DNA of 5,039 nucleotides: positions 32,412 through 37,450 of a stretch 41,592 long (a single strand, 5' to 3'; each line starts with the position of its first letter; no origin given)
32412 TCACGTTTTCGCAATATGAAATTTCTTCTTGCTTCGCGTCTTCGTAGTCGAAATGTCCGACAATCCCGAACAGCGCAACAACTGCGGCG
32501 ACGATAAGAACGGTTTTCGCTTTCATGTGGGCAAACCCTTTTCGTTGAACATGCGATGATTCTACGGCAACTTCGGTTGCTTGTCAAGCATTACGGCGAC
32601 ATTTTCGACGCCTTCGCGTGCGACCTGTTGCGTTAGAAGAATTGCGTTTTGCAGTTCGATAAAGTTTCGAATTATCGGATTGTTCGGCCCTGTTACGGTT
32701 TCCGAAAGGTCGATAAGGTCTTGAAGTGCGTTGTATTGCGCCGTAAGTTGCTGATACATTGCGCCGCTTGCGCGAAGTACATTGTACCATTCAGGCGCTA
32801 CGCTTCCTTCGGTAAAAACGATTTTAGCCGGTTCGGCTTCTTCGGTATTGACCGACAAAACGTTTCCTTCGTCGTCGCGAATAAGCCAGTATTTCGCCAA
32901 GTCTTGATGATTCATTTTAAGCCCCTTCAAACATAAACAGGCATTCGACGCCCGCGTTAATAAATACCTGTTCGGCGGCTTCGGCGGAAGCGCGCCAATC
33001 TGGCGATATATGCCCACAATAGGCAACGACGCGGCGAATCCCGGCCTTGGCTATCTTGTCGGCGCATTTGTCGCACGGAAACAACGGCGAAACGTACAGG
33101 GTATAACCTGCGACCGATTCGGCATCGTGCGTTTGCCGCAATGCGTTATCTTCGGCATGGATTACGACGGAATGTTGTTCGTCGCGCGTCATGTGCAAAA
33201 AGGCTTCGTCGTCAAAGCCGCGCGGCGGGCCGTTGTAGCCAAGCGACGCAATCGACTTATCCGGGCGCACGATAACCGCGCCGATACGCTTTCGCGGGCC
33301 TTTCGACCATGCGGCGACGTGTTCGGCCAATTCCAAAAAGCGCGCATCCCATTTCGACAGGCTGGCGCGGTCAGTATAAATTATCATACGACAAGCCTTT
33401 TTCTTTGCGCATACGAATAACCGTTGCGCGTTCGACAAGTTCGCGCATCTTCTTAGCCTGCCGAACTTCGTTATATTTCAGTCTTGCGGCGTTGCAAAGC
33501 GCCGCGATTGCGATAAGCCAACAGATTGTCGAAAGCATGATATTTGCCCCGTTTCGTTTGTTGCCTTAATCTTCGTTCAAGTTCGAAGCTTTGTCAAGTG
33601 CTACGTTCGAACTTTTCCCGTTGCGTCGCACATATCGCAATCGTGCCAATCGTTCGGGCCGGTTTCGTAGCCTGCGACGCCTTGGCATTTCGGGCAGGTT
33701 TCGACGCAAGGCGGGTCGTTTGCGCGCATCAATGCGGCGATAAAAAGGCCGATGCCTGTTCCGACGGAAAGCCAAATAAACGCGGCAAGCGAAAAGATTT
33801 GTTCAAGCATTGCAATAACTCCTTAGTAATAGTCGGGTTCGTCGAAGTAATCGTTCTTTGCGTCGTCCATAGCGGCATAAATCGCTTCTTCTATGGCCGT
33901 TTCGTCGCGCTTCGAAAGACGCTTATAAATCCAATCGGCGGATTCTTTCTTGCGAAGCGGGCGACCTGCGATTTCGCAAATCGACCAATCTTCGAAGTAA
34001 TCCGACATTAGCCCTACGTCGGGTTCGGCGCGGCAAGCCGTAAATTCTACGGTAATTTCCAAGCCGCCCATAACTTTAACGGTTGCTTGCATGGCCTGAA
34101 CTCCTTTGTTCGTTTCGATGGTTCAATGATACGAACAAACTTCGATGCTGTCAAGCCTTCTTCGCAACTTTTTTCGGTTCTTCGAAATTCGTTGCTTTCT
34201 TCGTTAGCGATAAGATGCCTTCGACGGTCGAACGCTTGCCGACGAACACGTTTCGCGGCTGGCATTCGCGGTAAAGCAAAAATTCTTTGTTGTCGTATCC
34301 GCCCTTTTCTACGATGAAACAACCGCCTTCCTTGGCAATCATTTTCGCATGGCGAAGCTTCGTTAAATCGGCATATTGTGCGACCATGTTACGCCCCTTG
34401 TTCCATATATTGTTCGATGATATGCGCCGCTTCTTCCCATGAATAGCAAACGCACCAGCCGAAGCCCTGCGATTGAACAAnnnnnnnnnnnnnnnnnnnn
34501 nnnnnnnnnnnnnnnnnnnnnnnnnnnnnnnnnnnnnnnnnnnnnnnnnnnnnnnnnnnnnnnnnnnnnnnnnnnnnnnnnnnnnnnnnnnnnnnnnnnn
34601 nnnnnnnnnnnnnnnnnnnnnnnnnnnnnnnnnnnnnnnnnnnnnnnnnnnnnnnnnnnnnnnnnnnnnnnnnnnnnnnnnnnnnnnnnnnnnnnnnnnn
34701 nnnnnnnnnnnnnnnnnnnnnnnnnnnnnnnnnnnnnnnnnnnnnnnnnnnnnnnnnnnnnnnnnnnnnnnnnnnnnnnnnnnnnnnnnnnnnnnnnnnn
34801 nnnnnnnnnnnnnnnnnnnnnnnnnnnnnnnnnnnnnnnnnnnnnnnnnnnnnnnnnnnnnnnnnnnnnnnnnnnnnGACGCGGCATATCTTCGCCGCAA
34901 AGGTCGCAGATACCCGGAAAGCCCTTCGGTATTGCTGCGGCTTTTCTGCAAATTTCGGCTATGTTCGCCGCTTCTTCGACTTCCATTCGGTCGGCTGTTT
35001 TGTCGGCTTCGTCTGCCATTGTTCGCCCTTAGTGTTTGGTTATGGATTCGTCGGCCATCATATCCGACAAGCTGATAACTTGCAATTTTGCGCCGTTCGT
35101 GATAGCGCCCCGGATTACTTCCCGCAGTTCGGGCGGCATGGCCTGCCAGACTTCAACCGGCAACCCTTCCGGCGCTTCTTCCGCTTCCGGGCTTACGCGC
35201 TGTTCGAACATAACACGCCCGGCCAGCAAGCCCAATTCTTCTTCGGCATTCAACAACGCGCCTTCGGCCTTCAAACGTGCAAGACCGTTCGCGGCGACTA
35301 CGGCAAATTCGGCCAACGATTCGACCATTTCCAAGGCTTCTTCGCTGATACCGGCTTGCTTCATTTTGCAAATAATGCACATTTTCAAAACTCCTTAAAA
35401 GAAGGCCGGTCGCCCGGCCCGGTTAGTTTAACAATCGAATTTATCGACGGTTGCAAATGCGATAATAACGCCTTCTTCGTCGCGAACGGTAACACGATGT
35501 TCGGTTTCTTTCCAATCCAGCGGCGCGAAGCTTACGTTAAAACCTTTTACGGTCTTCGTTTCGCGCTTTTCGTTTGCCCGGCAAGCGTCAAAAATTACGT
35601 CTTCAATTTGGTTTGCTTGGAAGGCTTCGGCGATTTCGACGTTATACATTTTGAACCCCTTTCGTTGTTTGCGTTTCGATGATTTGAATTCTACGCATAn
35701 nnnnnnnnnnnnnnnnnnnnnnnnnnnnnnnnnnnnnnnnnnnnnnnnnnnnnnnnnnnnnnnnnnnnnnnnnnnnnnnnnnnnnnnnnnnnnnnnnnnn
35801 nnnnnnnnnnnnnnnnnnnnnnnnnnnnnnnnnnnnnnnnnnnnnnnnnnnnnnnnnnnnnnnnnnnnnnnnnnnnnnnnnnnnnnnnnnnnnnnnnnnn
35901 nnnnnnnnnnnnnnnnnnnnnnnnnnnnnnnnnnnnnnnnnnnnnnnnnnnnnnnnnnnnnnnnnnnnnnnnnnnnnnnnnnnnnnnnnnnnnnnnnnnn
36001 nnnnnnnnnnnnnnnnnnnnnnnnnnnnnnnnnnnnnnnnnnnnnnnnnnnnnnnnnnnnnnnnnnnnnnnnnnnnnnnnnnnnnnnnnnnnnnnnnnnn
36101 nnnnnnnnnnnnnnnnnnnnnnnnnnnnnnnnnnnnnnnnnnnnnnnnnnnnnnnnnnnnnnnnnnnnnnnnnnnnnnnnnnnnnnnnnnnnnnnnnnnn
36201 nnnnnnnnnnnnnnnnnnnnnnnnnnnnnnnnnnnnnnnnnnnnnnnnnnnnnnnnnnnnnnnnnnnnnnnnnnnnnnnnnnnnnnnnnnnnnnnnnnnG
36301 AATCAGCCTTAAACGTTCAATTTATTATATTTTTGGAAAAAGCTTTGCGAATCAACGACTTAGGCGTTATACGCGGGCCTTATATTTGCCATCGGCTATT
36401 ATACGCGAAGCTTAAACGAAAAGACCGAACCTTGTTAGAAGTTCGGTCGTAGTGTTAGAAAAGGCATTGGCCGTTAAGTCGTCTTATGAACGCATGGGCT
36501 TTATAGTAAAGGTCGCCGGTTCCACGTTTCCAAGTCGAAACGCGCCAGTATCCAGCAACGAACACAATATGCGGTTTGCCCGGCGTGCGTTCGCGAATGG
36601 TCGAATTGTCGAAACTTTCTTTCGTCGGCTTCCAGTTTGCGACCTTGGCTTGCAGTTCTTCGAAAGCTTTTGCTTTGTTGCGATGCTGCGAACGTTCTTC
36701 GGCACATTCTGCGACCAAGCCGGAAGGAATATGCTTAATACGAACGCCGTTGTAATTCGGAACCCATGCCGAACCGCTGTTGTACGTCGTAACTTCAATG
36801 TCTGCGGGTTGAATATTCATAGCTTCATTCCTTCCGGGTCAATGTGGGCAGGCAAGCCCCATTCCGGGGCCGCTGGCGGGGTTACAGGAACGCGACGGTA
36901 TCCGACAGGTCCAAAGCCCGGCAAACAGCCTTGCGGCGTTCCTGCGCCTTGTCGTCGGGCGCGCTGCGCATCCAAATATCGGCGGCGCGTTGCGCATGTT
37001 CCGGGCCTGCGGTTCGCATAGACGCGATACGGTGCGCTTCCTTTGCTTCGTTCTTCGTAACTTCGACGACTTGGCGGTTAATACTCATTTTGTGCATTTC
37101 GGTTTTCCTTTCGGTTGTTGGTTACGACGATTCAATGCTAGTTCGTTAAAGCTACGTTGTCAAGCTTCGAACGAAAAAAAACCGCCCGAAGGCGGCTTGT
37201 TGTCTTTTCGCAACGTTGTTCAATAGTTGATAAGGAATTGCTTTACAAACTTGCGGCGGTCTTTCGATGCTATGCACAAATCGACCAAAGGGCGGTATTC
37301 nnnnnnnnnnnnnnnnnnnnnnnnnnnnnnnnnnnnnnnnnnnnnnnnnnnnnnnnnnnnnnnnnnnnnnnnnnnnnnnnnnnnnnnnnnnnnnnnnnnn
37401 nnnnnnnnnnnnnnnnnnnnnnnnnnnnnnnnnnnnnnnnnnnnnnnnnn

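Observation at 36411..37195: Self-contained promoter-2 genes-terminator cassette encoding a release-factor GGQ-domain protein that lacks GGQ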

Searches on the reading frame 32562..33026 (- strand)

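Call 90: search_protein_families(library=phrogs, proteins=[window:32562-33026:-], max_evalue=0.001)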
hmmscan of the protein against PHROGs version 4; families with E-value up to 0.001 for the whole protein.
window:32562-33026:- (154 aa): 1 family
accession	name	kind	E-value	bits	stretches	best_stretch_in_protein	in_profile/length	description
phrog_9241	-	unknown function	1.8e-18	67.9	1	38-152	3-124/126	-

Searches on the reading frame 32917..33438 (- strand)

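Call 90: search_protein_families(library=phrogs, proteins=[window:32917-33438:-], max_evalue=0.001)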
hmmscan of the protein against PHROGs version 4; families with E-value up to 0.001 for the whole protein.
window:32917-33438:- (173 aa): 6 families
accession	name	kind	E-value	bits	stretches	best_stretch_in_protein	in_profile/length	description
phrog_174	-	DNA, RNA and nucleotide metabolism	1.4e-48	167.4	1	14-169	100-247/384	dCMP deaminase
phrog_2369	-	DNA, RNA and nucleotide metabolism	4.4e-17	63.8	1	29-149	4-133/195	dCMP deaminase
phrog_20648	-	DNA, RNA and nucleotide metabolism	1.8e-07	31.7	1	44-138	20-116/311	dCMP deaminase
phrog_20806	-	DNA, RNA and nucleotide metabolism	7.3e-07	30.4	1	89-144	13-66/97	deoxycytidinylate deaminase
phrog_18355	-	DNA, RNA and nucleotide metabolism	2.1e-06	28.7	1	93-138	3-46/52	deoxycytidinylate deaminase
phrog_9198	-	unknown function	0.00099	18.9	0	89-138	382-432/531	-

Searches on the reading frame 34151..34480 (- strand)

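Call 90: search_protein_families(library=phrogs, proteins=[window:34151-34480:-], max_evalue=0.001)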
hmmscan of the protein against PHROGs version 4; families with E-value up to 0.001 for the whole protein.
window:34151-34480:- (109 aa): 1 family
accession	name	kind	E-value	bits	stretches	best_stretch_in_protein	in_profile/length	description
phrog_13844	-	unknown function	1.2e-18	67.8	1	44-96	5-53/57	-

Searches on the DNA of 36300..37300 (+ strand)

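Call 7: search_dna_similar(query=window:36300-37300:+, collection=phages, mode=distant)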
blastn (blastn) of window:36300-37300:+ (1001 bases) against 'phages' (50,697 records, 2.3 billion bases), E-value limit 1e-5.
Records with a match: 4; places in all: 4; records where one place covers at least 80% of the query: 0.
Best place of each record, by identity: 60-80% 4.
By first word of the organism name: Pseudomonas 4.
By host as written in the record: Pseudomonas aeruginosa ATCC 9027 2; Pseudomonas aeruginosa MH29 (DSM 22043) 1; Pseudomonas aeruginosa BWKH29 1.
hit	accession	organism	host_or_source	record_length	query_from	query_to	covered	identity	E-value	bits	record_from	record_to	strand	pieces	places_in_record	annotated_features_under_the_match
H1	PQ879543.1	Pseudomonas phage vB_PaeS_22043_B8_1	Pseudomonas aeruginosa MH29 (DSM 22043)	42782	7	111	10%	74.5%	3e-7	64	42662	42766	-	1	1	hypothetical protein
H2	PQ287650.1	Pseudomonas phage HHBS29_1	Pseudomonas aeruginosa BWKH29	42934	7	111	10%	74.5%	3e-7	64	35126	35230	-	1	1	hypothetical protein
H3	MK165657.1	Pseudomonas phage vB_PaeS_SCUT-S3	Pseudomonas aeruginosa ATCC 9027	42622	7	111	10%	73.6%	4e-6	59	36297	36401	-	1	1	hypothetical protein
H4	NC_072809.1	Pseudomonas phage vB_PaeS_SCUT-S3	Pseudomonas aeruginosa ATCC 9027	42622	7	111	10%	73.6%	4e-6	59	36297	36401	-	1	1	hypothetical protein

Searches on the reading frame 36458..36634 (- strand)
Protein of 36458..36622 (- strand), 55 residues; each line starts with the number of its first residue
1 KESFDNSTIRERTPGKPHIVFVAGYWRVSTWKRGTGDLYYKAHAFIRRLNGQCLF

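Call 41: search_protein_families(library=phrogs, proteins=[window:36458-36622:-], max_evalue=1)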
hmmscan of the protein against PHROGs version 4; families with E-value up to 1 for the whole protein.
seq(55 aa): 0 families

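Call 42: search_protein_families(library=pfam, proteins=[window:36458-36622:-], max_evalue=1)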
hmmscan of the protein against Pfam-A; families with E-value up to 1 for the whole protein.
seq(55 aa): 0 families

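Call 69: search_dna_similar(query=window:36458-36622:-, collection=phages, mode=protein, max_evalue=0.01, max_rows=40, rows=spread)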
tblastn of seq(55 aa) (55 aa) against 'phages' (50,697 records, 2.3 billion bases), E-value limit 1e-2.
Records with a match: 22; places in all: 22; records where one place covers at least 80% of the query: 22.
Best place of each record, by identity: 60-80% 6; <60% 16.
By first word of the organism name: Stenotrophomonas 12; Pseudomonas 7; Escherichia 3.
By host as written in the record: Stenotrophomonas maltophilia 9; Pseudomonas aeruginosa 2; Stenotrophomonas maltophilia D1585 2; Pseudomonas sp. 2; Escherichia coli MG1655 K12 2; Pseudomonas aeruginosa PAO1 1; Pseudomonas aeruginosa MH29 (DSM 22043) 1; Pseudomonas aeruginosa BWKH29 1; and 2 more.
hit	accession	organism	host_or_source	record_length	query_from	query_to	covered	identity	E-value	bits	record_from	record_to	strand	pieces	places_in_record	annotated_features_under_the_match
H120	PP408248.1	Pseudomonas phage vB_Pa-PAC1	Pseudomonas aeruginosa PAO1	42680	1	52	95%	63.5%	4e-18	81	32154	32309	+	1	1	hypothetical protein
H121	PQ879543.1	Pseudomonas phage vB_PaeS_22043_B8_1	Pseudomonas aeruginosa MH29 (DSM 22043)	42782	1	52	95%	63.5%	4e-18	81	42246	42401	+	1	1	none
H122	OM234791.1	Pseudomonas phage PA02_HSun-2022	Pseudomonas aeruginosa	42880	1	52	95%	63.5%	4e-18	81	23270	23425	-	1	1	hypothetical protein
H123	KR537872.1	Stenotrophomonas phage vB_SmaS-DLP_1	Stenotrophomonas maltophilia D1585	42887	1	52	95%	63.5%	4e-18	81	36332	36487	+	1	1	none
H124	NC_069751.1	Stenotrophomonas phage vB_SmaS-DLP_1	Stenotrophomonas maltophilia D1585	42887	1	52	95%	63.5%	4e-18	81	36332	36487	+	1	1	none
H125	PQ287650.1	Pseudomonas phage HHBS29_1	Pseudomonas aeruginosa BWKH29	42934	1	52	95%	63.5%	4e-18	81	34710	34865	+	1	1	hypothetical protein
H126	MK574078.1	Pseudomonas phage KP1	Pseudomonas sp.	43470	4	50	85%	48.0%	1e-8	54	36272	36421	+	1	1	none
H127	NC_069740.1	Pseudomonas phage KP1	Pseudomonas sp.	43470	4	50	85%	48.0%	1e-8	54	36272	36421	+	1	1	none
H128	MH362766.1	Escherichia phage Halfdan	Escherichia coli MG1655 K12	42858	3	55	96%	39.0%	4e-3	38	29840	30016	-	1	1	hypothetical protein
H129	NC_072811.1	Escherichia phage Halfdan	Escherichia coli MG1655 K12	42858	3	55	96%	39.0%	4e-3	38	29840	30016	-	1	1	hypothetical protein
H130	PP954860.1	Escherichia phage Halfdan_Juelich_variant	Pseudomonas taiwanensis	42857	3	52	91%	39.3%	4e-3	38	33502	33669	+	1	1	hypothetical protein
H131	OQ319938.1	Pseudomonas phage 20Sep420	Pseudomonas aeruginosa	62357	3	50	87%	37.1%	2e-3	39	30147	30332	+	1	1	hypothetical protein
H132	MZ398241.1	Stenotrophomonas phage BUCT626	Stenotrophomonas maltophilia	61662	3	50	87%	37.1%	2e-3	39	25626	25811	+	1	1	hypothetical protein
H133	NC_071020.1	Stenotrophomonas phage BUCT626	Stenotrophomonas maltophilia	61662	3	50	87%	37.1%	2e-3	39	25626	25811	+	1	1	hypothetical protein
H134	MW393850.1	Stenotrophomonas phage Salva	Stenotrophomonas maltophilia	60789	3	50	87%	33.9%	8e-3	37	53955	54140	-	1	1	hypothetical protein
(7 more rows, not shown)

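Call 76: predict_structure(alignment_id=A4)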
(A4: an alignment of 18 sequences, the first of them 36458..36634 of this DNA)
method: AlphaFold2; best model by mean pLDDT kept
length: 59 residues; sequences in the alignment: 18
mean_pLDDT: 64.3   pTM: 0.45
mean pLDDT of the five models: 64.3, 63.5, 63.1, 60.7, 60.5
residues with pLDDT >= 90: 0; 70-90: 27; 50-70: 19; < 50: 13
segments of 3 or more residues with pLDDT < 50: 1-10
pLDDT, mean of each block of 10 residues (from residue 1): 44 56 76 65 79 67
secondary structure, 60 per line:
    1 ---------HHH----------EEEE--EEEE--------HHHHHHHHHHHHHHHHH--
elements in order: E23-26 E29-32 H41-57
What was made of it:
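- Tried and rejected: A separate AF2 model reached only pLDDT 64 (call 76).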
